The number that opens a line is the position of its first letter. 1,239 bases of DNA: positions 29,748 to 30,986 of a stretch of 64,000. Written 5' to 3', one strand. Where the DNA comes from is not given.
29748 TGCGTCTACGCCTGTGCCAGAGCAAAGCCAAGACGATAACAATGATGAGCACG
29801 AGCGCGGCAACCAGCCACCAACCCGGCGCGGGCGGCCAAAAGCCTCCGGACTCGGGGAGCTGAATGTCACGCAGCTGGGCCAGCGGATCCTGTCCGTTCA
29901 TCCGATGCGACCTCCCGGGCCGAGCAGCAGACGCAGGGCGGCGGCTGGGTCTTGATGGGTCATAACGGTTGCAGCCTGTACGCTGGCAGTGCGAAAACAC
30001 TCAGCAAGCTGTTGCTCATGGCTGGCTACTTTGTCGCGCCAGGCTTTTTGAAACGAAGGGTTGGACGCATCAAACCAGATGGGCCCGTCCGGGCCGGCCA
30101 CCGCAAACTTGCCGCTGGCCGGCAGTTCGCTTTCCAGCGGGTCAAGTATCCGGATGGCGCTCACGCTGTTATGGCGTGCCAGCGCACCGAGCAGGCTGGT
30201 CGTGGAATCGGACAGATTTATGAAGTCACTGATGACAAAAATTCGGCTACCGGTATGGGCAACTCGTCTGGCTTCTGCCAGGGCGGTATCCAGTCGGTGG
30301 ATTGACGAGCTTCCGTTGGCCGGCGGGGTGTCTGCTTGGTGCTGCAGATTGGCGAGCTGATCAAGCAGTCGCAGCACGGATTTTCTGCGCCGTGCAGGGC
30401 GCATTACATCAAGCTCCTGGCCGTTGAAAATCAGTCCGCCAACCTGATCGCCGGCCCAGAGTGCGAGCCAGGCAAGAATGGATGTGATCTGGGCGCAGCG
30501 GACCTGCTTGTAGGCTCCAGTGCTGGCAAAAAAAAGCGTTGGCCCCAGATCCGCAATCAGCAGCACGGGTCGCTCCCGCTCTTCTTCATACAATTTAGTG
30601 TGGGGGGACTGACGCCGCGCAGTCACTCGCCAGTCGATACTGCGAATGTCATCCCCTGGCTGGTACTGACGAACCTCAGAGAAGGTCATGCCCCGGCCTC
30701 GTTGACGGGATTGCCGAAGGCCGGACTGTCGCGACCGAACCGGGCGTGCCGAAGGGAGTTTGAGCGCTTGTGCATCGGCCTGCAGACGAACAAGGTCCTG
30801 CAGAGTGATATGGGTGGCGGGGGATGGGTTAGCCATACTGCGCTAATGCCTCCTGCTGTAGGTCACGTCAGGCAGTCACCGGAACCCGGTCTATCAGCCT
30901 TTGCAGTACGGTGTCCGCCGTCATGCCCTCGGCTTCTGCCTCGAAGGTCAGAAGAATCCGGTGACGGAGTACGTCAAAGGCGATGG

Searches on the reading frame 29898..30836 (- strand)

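Call 10: search_protein_families(library=pfam, proteins=[window:29898-30836:-], max_evalue=0.001)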
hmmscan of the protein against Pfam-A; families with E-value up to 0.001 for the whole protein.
window:29898-30836:- (312 aa): 1 family
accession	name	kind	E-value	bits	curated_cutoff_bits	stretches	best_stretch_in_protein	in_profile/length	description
PF01882.25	DUF58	-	1.5e-41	142.4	23.4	1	54-275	1-215/216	Protein of unknown function DUF58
